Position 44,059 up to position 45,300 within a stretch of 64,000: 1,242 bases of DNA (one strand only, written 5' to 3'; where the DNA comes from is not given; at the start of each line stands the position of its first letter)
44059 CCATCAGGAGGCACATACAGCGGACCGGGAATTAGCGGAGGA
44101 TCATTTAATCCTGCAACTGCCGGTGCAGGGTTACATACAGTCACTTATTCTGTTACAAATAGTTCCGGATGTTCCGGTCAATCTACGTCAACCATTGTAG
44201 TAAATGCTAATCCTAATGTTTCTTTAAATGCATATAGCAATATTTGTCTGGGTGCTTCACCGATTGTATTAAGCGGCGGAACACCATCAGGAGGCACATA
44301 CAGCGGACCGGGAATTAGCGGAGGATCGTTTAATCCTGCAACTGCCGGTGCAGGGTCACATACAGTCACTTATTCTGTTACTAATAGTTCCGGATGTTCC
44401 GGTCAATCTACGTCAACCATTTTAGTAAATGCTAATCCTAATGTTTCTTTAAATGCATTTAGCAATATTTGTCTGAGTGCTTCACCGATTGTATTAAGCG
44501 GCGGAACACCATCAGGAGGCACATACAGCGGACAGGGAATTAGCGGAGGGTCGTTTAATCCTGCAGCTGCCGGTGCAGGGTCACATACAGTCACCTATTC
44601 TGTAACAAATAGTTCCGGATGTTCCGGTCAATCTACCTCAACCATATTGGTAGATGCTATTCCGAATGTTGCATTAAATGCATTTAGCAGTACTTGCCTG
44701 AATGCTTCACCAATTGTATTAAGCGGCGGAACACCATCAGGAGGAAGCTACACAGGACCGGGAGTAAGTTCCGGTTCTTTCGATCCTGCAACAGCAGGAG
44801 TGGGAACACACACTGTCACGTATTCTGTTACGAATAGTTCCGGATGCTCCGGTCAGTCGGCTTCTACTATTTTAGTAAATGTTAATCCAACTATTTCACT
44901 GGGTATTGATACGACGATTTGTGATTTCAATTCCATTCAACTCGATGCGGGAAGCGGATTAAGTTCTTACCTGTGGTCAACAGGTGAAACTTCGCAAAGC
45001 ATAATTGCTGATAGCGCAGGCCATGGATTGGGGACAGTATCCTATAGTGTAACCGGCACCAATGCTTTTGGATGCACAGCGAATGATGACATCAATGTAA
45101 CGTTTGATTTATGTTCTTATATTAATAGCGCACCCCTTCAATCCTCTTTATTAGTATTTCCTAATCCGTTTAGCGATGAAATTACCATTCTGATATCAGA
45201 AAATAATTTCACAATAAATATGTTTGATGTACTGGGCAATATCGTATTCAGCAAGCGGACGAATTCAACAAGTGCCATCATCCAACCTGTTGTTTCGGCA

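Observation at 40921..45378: CotH kinase-like T9SS cargo with recombination-prone near-identical 225-bp tandem repeats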

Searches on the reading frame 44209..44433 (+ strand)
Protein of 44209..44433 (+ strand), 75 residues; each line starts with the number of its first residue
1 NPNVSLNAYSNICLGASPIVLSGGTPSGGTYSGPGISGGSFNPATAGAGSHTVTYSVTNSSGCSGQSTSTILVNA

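Call 17: search_protein_families(library=pfam, proteins=[window:44209-44433:+], max_evalue=1)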
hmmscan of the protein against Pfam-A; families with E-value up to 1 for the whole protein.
window:44209-44433:+ (75 aa): 2 families
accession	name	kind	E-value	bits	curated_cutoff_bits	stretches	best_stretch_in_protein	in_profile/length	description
PF16403.11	Bact_surface_Ig-like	-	0.0045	17.5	27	1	45-73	43-71/71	Bacterial surface protein, Ig-like domain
PF17963.7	Big_9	-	0.0056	18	23.6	1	25-71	42-88/89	Bacterial Ig domain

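Call 58: search_solved_structures(query=A2, max_evalue=1)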
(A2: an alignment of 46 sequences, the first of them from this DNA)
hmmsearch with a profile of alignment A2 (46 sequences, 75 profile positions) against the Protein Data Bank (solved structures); distinct sequences matched with E-value up to 1: 6.
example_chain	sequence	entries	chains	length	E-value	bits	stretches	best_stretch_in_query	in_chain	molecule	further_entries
7b5h_AA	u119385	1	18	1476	1.7e-08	37.6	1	2-73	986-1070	All3314 protein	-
8sgn_G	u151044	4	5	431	0.078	16.3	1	18-62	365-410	Envelope glycoprotein gp350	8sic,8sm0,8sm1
9ma0_A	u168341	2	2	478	0.087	16.2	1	18-62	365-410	Envelope glycoprotein GP350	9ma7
9pf9_G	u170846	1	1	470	0.093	16.1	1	18-62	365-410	BLLF1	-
2h6o_A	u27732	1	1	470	0.1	16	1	18-62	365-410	Major outer envelope glycoprotein gp350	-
6idy_A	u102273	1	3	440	0.48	13.8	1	16-37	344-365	lipase aflb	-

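Call 59: search_protein_families(library=pfam, alignment_id=A2, max_evalue=0.1)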
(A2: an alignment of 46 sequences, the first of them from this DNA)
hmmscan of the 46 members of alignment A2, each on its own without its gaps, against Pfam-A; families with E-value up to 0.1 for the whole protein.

A. member 1, seq(75 aa): 2 families
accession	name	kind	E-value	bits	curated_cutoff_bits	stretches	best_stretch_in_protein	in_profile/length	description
PF16403.11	Bact_surface_Ig-like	-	0.0045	17.5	27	1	45-73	43-71/71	Bacterial surface protein, Ig-like domain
PF17963.7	Big_9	-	0.0056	18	23.6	1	25-71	42-88/89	Bacterial Ig domain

B. families by the number of members that match (of 46 scanned): 10 families
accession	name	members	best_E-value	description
PF17963.7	Big_9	12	0.00034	Bacterial Ig domain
PF16403.11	Bact_surface_Ig-like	7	0.0045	Bacterial surface protein, Ig-like domain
PF16640.11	Big_3_5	3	0.0023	Bacterial Ig-like domain (group 3)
PF02494.22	HYR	3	0.034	HYR domain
PF17892.7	Cadherin_5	2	0.0035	Cadherin-like domain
PF05345.18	He_PIG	2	0.019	Putative Ig domain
PF08329.16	ChitinaseA_N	2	0.029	Chitinase A, N-terminal domain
PF23237.1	HYR_4C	1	0.031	HYR-like domain with 4 cysteines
PF16434.10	DUF5031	1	0.058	Domain of unknown function (DUF5031)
PF24527.1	Ig-like_Pom152_9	1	0.09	Nucleoporin pom152-like, ninth immunoglobulin-like domain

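Call 64: predict_structure(alignment_id=A2)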
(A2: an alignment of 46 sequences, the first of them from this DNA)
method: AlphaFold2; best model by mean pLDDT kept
length: 75 residues; sequences in the alignment: 46
mean_pLDDT: 93.0   pTM: 0.77
mean pLDDT of the five models: 93.0, 91.9, 90.6, 89.4, 87.6
residues with pLDDT >= 90: 63; 70-90: 12; 50-70: 0; < 50: 0
segments of 3 or more residues with pLDDT < 50: none
pLDDT, mean of each block of 10 residues (from residue 1): 90 94 92 93 95 94 94 95
secondary structure, 60 per line:
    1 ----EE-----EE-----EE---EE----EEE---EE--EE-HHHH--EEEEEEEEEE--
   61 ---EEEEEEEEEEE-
elements in order: E30-32 H43-46 E49-58 E64-74

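Call 66: fold_search(model_id=the predicted structure, library=pdb)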
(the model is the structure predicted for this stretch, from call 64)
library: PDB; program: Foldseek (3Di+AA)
matches with E <= 10: 778; with E <= 0.001: 0
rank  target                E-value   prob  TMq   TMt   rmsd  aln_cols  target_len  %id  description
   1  4m02                  2.8e-03  1.00  0.54  0.28   6.1        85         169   30  Middle fragment(residues 494-663) of the binding region of SraP (released 2014-06-18)
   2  9flp_A                5.0e-03  1.00  0.62  0.07   3.7        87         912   29  CryoEM structure of the neck (1403-2314) in the grappling hook protein A (GhpA) in the bacterium Aureispira sp. CCB-QB (released 2024-10-16)
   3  6e57_A                6.7e-03  1.00  0.56  0.14   4.5        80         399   22  Bacteroides ovatus mixed-linkage glucan utilization locus (MLGUL) SGBP-B in complex with mixed-linkage heptasaccharide (released 2019-05-29)
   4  6s5x_B                1.1e-02  0.99  0.49  0.46   4.2        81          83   17  Structure of RibR, the most N-terminal Rib domain from Group B Streptococcus species Streptococcus agalactiae (released 2019-12-11)
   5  2kpn_MODEL_1_A        1.4e-02  1.00  0.60  0.48   5.4        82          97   22  Solution NMR structure of a Bacterial Ig-like (Big_3) domain from Bacillus cereus. Northeast Structural Genomi (released 2010-01-12)
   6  6nz0_Z                1.7e-02  1.00  0.60  0.49   4.8        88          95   20  Cryo-EM structure of AAV-2 in complex with AAVR PKD domains 1 and 2 (released 2019-06-12)
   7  6s5x_A                2.1e-02  0.99  0.53  0.49   3.8        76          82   17  Structure of RibR, the most N-terminal Rib domain from Group B Streptococcus species Streptococcus agalactiae (released 2019-12-11)
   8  6e9b_C                2.3e-02  1.00  0.57  0.14   4.4        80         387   22  Bacteroides ovatus mixed-linkage glucan utilization locus (MLGUL) SGBP-B in complex with mixed-linkage heptasaccharide (released 2019-05-15)
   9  6e57_D                2.6e-02  1.00  0.56  0.14   4.4        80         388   22  Bacteroides ovatus mixed-linkage glucan utilization locus (MLGUL) SGBP-B in complex with mixed-linkage heptasaccharide (released 2019-05-29)
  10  6e57_C                2.6e-02  0.99  0.58  0.14   5.3        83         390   24  Bacteroides ovatus mixed-linkage glucan utilization locus (MLGUL) SGBP-B in complex with mixed-linkage heptasaccharide (released 2019-05-29)
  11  6jcq_R                2.8e-02  0.99  0.60  0.51   5.0        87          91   20  AAV1 in complex with AAVR (released 2019-10-23)
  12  6s5y_H                4.2e-02  0.99  0.54  0.30   3.7        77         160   17  Structure of tandemly arrayed consecutive Rib domains (Rib2R) from Group B Streptococcal species Streptococcus agalact (released 2019-12-11)
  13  9d7z_K                4.2e-02  0.87  0.46  0.24   6.2        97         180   21  Shigella flexneri bacteriophage Moo19 Icosahedral Reconstruction (released 2025-01-15)
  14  6ihb_R                4.5e-02  0.98  0.60  0.50   5.0        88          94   18  Adeno-Associated Virus 2 in complex with AAVR (released 2019-03-20)
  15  7qfk_C                4.7e-02  0.94  0.50  0.26   5.7        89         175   17  Crystal structure of S-layer protein SlpX from Lactobacillus acidophilus, domain II, Co-Crystallization with HgCl2, Mu (released 2022-12-21)
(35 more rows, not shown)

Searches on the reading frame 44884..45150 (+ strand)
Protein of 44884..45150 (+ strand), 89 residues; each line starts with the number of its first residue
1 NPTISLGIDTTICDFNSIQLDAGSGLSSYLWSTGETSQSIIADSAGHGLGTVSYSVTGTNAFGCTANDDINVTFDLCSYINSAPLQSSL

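Call 17: search_protein_families(library=pfam, proteins=[window:44884-45150:+], max_evalue=1)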
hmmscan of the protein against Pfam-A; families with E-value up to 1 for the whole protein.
window:44884-45150:+ (89 aa): 0 families
